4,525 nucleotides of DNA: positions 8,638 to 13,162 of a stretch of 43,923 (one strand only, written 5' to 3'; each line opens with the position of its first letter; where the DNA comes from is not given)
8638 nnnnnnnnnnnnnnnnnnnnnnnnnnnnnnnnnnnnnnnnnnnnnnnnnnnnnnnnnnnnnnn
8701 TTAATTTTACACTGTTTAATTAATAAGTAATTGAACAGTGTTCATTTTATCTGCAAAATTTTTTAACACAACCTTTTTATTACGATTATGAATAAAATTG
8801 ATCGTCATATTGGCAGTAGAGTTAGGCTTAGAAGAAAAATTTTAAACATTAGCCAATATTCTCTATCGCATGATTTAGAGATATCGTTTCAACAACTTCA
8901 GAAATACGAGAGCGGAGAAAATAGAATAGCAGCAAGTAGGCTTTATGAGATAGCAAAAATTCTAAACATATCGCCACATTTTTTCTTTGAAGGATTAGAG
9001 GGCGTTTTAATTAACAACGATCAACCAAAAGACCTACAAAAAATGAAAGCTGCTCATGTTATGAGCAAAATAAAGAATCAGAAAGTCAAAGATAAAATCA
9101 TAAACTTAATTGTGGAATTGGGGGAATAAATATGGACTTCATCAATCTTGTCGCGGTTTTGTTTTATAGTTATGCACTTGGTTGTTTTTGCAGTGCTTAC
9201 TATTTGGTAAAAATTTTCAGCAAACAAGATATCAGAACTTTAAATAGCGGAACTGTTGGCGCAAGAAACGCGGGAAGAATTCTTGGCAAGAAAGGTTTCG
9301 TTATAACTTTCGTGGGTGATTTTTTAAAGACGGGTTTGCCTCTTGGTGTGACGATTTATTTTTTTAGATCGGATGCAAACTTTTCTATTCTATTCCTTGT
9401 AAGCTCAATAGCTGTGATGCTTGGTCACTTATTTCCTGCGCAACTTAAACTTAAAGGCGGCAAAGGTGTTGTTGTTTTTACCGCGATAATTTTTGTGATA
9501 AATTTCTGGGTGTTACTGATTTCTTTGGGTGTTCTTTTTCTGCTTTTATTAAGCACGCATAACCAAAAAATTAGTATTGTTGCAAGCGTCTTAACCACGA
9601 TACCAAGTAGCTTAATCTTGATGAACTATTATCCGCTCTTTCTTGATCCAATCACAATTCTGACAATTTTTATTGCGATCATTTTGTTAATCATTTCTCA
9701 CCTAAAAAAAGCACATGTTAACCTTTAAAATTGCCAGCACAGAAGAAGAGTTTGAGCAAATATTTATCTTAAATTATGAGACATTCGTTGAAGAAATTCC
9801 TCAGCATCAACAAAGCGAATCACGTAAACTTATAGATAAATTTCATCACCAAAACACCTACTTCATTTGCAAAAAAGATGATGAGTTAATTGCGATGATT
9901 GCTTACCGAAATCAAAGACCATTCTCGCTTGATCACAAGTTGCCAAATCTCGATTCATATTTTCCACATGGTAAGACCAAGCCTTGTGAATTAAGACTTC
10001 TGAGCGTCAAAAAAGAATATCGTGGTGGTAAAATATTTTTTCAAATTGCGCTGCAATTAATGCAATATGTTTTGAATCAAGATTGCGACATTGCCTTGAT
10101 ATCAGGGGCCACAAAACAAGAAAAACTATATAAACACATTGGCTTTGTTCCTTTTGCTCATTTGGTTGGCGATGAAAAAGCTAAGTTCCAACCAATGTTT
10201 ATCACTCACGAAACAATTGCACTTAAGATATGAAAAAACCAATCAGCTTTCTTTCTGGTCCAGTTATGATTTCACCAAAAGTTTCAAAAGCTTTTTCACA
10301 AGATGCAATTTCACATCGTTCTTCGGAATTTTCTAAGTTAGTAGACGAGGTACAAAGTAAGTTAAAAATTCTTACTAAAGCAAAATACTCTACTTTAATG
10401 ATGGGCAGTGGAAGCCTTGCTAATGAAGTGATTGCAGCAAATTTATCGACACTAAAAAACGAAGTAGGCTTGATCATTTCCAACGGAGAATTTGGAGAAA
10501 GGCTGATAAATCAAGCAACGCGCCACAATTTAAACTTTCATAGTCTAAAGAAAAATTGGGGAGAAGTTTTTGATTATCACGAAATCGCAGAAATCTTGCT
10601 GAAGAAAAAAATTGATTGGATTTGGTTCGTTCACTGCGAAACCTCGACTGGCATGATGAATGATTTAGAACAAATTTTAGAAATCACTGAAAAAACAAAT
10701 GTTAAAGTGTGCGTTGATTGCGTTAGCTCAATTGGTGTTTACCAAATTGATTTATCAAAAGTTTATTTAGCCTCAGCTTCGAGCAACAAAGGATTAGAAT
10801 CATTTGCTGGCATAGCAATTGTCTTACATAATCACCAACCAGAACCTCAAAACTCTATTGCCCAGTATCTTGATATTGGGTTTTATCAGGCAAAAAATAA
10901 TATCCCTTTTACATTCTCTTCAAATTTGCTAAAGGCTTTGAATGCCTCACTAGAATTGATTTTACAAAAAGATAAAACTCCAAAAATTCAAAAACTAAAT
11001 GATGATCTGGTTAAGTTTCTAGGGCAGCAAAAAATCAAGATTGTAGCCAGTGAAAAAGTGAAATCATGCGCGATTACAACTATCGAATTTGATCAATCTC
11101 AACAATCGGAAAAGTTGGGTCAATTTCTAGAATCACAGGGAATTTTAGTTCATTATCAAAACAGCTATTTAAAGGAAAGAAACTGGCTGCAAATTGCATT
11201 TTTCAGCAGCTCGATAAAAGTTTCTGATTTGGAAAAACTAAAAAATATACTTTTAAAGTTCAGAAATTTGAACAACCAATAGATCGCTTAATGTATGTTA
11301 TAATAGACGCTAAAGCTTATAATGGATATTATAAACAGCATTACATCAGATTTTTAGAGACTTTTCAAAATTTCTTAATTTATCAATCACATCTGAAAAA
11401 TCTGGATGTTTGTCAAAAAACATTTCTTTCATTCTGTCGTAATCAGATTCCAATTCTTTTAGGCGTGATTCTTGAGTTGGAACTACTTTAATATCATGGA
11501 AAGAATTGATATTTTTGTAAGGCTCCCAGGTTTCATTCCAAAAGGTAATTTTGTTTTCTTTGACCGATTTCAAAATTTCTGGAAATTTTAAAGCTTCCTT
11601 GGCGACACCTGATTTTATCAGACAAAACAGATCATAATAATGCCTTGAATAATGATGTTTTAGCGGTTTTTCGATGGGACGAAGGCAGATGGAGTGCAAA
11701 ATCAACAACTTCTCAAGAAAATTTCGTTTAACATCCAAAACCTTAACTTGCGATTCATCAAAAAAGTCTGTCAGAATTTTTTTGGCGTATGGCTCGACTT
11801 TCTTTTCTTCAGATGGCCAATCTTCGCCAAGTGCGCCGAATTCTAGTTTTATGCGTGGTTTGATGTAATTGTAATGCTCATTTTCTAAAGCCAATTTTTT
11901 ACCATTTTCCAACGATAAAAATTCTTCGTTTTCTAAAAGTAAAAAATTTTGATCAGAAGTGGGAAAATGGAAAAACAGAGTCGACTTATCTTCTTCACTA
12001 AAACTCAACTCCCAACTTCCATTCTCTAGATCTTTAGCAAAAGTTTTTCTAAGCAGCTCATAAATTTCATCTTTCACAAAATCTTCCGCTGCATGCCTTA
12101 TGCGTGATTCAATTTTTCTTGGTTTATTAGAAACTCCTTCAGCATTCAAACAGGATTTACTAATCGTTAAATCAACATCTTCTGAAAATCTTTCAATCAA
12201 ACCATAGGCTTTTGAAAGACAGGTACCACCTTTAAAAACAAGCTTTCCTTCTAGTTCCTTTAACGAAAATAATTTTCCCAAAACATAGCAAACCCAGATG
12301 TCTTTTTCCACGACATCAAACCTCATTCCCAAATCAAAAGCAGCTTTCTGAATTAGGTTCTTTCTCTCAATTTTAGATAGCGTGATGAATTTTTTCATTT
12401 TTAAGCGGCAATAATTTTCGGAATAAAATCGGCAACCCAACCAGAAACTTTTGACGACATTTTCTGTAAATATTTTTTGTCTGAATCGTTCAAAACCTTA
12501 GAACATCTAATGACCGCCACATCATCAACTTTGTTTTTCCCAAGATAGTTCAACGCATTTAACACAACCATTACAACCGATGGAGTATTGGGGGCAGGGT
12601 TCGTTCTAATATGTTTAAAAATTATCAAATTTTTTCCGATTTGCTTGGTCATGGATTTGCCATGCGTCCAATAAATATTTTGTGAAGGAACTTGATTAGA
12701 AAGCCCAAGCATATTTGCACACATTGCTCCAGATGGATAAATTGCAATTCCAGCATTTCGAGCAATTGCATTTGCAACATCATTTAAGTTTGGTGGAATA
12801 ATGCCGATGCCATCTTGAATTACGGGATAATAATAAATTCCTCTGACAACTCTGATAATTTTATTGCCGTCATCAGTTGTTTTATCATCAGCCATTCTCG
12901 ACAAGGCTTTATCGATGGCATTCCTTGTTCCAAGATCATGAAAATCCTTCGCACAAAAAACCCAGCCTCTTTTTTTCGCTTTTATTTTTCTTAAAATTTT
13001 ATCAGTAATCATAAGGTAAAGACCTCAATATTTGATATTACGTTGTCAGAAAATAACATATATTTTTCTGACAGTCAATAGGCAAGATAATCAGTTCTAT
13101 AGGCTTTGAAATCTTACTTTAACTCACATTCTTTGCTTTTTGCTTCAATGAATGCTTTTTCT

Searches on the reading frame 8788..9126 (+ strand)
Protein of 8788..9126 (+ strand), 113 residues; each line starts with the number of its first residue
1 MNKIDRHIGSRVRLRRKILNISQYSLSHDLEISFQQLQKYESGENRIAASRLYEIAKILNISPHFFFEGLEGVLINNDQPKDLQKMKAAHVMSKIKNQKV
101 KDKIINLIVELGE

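Call 6: search_protein_families(library=pfam, proteins=[window:8788-9126:+], max_evalue=0.001)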
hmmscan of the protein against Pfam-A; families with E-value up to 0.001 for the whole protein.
window:8788-9126:+ (113 aa): 3 families
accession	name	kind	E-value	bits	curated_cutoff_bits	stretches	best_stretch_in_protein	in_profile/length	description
PF01381.28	HTH_3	-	2.6e-10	40.6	23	1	13-65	2-54/55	Helix-turn-helix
PF13443.12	HTH_26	-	7.8e-07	29.7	22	1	20-63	10-54/63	Cro/C1-type HTH DNA-binding domain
PF12844.13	HTH_19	-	1.6e-06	28.4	30.2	1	9-64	1-56/64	Helix-turn-helix domain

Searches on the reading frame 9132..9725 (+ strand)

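Call 6: search_protein_families(library=pfam, proteins=[window:9132-9725:+], max_evalue=0.001)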
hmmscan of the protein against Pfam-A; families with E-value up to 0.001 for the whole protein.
window:9132-9725:+ (198 aa): 1 family
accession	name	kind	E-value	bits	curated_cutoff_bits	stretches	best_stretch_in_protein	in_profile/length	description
PF02660.20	G3P_acyltransf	-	1.2e-29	103.9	24.1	1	13-191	2-158/164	Glycerol-3-phosphate acyltransferase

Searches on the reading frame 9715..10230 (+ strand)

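Call 6: search_protein_families(library=pfam, proteins=[window:9715-10230:+], max_evalue=0.001)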
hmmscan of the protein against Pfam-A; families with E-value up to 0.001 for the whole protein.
window:9715-10230:+ (172 aa): 5 families
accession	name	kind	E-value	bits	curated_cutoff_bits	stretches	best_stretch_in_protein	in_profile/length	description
PF00583.31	Acetyltransf_1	-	7.1e-07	30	20.7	1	21-144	9-116/116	Acetyltransferase (GNAT) family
PF13444.12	Acetyltransf_5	-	1.1e-06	29.6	22.4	1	19-108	1-97/102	Acetyltransferase (GNAT) domain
PF21926.2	FeeM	-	4.3e-06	27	27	1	16-148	2-140/158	N-acyl amino acid synthase FeeM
PF13673.13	Acetyltransf_10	-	7.2e-06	26.4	23.6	1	22-162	11-125/128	Acetyltransferase (GNAT) domain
PF13508.13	Acetyltransf_7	-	0.00089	20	27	0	47-145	3-83/84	Acetyltransferase (GNAT) domain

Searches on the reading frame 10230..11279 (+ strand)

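Call 6: search_protein_families(library=pfam, proteins=[window:10230-11279:+], max_evalue=0.001)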
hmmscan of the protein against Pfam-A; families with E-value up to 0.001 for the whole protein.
window:10230-11279:+ (350 aa): 1 family
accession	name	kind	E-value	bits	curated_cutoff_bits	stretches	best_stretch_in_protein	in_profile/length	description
PF00266.25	Aminotran_5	-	6.3e-15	55.4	21.5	1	25-308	32-336/371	Aminotransferase class-V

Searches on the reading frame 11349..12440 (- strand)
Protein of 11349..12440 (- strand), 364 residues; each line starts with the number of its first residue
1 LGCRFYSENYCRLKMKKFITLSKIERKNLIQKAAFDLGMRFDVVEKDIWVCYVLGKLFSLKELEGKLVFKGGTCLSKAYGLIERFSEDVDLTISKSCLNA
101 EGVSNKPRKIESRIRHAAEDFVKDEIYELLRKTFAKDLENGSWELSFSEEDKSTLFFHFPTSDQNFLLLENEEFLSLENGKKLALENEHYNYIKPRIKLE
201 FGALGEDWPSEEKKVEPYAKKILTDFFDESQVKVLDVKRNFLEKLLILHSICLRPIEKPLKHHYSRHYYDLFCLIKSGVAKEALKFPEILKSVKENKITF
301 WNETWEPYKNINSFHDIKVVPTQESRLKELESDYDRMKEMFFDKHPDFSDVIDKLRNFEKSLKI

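Call 4: search_protein_families(library=pfam, proteins=[window:11349-12440:-], max_evalue=0.01)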
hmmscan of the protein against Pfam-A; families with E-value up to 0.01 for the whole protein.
window:11349-12440:- (364 aa): 1 family
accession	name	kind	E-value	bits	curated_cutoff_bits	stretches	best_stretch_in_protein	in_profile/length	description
PF08843.17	AbiEii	-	1.9e-33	116.8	22.5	1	55-353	4-237/238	Nucleotidyl transferase AbiEii toxin, Type IV TA system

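Call 5: search_protein_families(library=padloc, proteins=[window:11349-12440:-], max_evalue=0.001)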
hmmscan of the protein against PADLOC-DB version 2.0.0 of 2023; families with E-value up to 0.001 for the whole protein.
window:11349-12440:- (364 aa): 23 families
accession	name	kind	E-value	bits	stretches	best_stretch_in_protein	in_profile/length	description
PDLC02289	AbiEii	-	1.6e-83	278.8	1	14-362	2-300/309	AbiEii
PDLC02292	AbiEii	-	5.7e-42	142.5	1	27-359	11-281/283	AbiEii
PDLC02315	AbiEii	-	1.4e-33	114.6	2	186-362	166-343/352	AbiEii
PDLC02302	AbiEii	-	1.4e-28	98.2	2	30-125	10-105/313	AbiEii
PDLC02297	AbiEii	-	8.5e-27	92.3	2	26-137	4-115/307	AbiEii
PDLC02322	AbiEii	-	6.3e-26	89.6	2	29-99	15-82/324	AbiEii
PDLC02316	AbiEii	-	2.1e-17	61.5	1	27-99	11-82/314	AbiEii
PDLC02304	AbiEii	-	7e-17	60.2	1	27-101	4-77/260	AbiEii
PDLC02317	AbiEii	-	4.5e-14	50.2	1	24-95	2-72/396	AbiEii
PDLC02323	AbiEii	-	5.2e-11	40.6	1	24-106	2-77/248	AbiEii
PDLC02294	AbiEii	-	7.7e-10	37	1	41-94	19-73/260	AbiEii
PDLC02307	AbiEii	-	9.6e-09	33.3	1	60-99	16-53/219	AbiEii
PDLC02321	AbiEii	-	4.1e-08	31.3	1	40-329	18-254/296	AbiEii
PDLC02305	AbiEii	-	5.5e-08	30.4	1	27-145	5-116/306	AbiEii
PDLC02296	AbiEii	-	1.2e-07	29.2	1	37-96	15-74/282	AbiEii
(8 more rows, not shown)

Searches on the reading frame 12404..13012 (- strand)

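Call 4: search_protein_families(library=pfam, proteins=[window:12404-13012:-], max_evalue=0.01)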
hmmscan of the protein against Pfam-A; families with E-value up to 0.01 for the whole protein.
window:12404-13012:- (203 aa): 1 family
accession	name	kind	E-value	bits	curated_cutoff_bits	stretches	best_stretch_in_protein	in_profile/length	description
PF19570.5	DUF6088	-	2e-34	119.3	25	1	5-180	1-170/172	Family of unknown function (DUF6088)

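Call 5: search_protein_families(library=padloc, proteins=[window:12404-13012:-], max_evalue=0.001)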
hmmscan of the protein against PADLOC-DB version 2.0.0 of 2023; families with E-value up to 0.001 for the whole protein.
window:12404-13012:- (203 aa): 9 families
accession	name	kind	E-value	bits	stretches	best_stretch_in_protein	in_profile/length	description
PDLC02226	AbiEi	-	1e-53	180.2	1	2-201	3-194/202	AbiEi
PDLC02233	AbiEi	-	1.5e-26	91.3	1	3-201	5-205/214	AbiEi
PDLC02229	AbiEi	-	2e-11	42.6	1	2-126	3-121/131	AbiEi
PDLC02264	AbiEi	-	6.5e-11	40.6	1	2-133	3-128/205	AbiEi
PDLC02236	AbiEi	-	2.1e-08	32.1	1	44-137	37-134/207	AbiEi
PDLC02246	AbiEi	-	7.4e-07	26.9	1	28-115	33-111/230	AbiEi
PDLC02250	AbiEi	-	3.1e-06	25.2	1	28-120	26-108/197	AbiEi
PDLC02247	AbiEi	-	3e-05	22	1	47-164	54-167/215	AbiEi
PDLC02258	AbiEi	-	3.6e-05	22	1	2-112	67-172/196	AbiEi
